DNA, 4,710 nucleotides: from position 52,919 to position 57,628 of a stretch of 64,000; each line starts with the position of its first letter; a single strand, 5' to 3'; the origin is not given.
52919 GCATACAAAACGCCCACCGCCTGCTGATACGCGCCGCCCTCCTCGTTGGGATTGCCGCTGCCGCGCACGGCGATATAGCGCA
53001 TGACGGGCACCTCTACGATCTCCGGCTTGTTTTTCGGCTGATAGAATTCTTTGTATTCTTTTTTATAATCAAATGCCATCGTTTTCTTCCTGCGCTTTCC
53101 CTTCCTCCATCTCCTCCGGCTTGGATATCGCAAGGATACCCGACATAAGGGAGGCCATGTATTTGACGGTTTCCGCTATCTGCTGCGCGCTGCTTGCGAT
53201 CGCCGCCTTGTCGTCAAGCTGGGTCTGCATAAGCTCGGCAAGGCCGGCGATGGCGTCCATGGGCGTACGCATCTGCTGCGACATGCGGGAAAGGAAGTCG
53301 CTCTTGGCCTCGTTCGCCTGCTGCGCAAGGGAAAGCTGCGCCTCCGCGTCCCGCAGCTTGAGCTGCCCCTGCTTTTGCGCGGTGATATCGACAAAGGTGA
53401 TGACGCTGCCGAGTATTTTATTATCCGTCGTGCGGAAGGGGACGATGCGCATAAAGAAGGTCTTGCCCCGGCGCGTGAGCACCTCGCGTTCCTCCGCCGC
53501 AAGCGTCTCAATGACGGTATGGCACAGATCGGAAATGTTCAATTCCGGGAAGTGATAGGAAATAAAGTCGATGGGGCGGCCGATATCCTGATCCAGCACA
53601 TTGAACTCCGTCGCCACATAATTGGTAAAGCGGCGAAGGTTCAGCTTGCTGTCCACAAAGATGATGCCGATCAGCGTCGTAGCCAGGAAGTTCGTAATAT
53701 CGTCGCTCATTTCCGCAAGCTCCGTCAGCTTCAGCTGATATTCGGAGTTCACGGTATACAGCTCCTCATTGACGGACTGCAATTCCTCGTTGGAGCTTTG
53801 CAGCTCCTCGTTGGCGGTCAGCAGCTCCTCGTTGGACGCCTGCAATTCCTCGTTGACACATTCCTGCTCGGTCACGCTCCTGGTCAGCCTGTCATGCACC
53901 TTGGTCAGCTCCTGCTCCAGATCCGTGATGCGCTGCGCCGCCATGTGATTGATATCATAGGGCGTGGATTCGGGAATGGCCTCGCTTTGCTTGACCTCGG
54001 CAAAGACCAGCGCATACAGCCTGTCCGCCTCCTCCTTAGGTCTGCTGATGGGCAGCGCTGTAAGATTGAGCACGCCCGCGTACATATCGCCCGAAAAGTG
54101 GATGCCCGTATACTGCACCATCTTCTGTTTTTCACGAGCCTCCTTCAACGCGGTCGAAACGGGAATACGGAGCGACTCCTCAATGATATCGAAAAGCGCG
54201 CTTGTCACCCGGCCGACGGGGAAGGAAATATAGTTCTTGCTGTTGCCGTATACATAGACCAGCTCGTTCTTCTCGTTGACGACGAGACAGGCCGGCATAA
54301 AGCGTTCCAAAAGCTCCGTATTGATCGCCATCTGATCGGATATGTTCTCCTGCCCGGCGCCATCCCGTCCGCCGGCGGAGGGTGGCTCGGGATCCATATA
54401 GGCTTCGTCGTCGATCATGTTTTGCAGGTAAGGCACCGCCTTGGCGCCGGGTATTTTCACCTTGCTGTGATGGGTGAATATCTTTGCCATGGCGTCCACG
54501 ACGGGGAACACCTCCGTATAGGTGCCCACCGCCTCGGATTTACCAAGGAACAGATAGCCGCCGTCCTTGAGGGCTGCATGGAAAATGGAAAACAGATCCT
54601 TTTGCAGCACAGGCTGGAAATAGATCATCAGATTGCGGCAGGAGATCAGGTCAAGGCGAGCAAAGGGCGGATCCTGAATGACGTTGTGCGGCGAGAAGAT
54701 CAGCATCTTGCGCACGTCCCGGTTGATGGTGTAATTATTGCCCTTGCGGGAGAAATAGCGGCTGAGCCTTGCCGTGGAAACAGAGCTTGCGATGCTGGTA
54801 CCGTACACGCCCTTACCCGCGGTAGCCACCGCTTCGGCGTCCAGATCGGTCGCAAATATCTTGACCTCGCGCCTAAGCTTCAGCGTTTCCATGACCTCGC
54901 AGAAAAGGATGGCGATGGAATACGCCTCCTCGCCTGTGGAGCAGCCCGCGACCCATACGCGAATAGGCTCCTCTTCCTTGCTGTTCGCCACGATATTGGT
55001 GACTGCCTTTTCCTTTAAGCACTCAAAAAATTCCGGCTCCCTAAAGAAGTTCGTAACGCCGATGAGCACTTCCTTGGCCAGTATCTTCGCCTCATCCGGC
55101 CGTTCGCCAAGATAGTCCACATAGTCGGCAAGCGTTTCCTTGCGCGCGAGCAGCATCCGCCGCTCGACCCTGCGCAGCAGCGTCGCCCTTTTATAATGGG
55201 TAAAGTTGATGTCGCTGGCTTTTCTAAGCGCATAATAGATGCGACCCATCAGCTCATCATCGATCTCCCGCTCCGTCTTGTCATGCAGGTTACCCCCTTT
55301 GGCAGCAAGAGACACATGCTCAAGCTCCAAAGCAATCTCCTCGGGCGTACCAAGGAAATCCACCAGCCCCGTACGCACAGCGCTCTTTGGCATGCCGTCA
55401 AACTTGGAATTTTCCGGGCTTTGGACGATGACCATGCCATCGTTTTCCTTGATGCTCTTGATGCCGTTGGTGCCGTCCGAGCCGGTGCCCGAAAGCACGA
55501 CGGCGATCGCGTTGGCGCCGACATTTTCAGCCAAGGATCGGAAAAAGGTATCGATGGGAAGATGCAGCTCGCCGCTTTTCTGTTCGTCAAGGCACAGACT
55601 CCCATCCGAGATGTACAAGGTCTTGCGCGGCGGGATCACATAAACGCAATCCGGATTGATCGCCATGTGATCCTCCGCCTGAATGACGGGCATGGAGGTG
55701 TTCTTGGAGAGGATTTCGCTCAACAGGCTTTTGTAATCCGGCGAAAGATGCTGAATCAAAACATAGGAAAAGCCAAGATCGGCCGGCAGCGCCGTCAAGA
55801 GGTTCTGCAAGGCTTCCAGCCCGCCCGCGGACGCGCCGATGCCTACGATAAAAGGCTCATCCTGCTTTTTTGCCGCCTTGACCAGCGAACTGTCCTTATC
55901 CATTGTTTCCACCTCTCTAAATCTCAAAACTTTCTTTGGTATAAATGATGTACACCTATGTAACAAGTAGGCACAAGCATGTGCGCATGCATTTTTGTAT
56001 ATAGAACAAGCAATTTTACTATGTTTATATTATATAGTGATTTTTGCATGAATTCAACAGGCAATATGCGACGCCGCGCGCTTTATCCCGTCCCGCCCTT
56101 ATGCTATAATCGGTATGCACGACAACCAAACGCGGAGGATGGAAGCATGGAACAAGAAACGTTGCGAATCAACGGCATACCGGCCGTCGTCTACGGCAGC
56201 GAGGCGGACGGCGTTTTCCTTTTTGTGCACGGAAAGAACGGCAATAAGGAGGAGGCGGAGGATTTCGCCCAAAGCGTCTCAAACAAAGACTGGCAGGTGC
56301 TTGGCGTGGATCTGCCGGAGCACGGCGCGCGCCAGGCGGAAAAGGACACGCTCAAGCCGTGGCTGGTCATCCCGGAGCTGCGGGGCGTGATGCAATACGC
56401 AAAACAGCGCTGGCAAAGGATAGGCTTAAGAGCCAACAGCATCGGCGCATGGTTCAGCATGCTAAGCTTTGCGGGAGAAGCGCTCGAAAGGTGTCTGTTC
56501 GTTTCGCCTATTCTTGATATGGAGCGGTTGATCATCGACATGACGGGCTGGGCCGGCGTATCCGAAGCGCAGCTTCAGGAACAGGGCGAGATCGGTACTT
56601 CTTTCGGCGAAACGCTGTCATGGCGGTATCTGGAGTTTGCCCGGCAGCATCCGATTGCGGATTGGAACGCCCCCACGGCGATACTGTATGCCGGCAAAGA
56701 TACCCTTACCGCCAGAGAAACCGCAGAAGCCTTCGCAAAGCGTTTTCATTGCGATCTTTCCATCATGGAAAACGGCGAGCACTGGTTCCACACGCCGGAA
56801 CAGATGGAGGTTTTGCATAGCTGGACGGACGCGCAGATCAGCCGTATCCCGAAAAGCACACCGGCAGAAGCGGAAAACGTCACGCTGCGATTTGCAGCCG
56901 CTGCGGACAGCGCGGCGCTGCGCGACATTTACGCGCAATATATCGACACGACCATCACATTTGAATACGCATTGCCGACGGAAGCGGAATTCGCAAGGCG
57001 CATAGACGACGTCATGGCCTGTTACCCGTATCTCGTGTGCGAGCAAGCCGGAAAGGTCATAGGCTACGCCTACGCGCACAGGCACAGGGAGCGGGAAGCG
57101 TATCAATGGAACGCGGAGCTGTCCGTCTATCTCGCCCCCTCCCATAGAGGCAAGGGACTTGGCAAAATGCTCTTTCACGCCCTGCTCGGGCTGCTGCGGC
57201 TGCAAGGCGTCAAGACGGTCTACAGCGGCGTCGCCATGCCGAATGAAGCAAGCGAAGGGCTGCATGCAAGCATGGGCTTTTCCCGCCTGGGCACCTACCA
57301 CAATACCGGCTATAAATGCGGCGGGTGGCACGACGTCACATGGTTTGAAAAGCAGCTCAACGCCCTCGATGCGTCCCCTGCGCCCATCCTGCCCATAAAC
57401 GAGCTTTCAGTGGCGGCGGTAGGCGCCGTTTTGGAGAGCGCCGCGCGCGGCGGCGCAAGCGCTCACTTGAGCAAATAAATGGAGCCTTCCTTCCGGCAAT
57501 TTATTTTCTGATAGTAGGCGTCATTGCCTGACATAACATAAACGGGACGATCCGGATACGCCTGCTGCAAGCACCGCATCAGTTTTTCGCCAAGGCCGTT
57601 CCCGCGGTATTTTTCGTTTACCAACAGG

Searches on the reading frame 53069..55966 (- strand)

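Call 20: search_protein_families(library=pfam, proteins=[window:53069-55966:-], max_evalue=0.00001)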
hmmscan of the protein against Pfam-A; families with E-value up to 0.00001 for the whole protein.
window:53069-55966:- (965 aa): 5 families
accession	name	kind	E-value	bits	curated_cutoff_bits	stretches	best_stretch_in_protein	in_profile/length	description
PF01339.22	CheB_methylest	-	5.3e-57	192.8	24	1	41-214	1-173/174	CheB methylesterase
PF01739.24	CheR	-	1.5e-53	181.6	27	1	304-492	2-191/195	CheR methyltransferase, SAM binding domain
PF13596.12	PAS_10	-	2.3e-23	83.3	22.1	1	758-862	2-106/106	PAS domain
PF03705.20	CheR_N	-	1.5e-09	37.8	27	1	247-286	10-49/53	CheR methyltransferase, all-alpha domain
PF00512.31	HisKA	-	2e-08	34.6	26.9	1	887-951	1-64/66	His Kinase A (phospho-acceptor) domain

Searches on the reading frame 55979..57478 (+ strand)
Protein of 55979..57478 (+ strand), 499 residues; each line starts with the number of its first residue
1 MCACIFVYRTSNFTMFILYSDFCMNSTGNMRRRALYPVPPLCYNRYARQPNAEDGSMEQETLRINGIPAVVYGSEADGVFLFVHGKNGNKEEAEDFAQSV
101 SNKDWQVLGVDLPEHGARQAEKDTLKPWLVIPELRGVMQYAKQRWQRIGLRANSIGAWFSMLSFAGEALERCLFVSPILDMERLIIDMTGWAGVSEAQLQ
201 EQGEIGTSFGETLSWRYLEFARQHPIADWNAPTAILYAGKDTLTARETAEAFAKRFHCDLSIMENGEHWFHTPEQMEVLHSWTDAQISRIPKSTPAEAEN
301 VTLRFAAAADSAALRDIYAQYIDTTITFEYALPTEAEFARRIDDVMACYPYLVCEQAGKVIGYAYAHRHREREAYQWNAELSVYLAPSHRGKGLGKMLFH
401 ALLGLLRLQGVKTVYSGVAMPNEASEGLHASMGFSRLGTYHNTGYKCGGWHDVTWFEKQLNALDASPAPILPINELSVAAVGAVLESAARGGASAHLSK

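Call 20: search_protein_families(library=pfam, proteins=[window:55979-57478:+], max_evalue=0.00001)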
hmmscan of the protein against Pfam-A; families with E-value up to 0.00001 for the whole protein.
window:55979-57478:+ (499 aa): 5 families
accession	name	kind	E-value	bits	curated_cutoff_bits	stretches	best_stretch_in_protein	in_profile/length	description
PF13420.13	Acetyltransf_4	-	1.3e-21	77.6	24.3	1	304-455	2-155/155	Acetyltransferase (GNAT) domain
PF00583.31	Acetyltransf_1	-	1.5e-15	57.9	20.7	1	346-434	31-116/116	Acetyltransferase (GNAT) family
PF13302.13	Acetyltransf_3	-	4.8e-09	37.5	25.4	1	302-434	3-137/138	Acetyltransferase (GNAT) domain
PF13508.13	Acetyltransf_7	-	5.2e-09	36.8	27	1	351-435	5-83/84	Acetyltransferase (GNAT) domain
PF12146.15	Hydrolase_4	-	3.6e-06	26.9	27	0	226-270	187-234/239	Serine aminopeptidase, S33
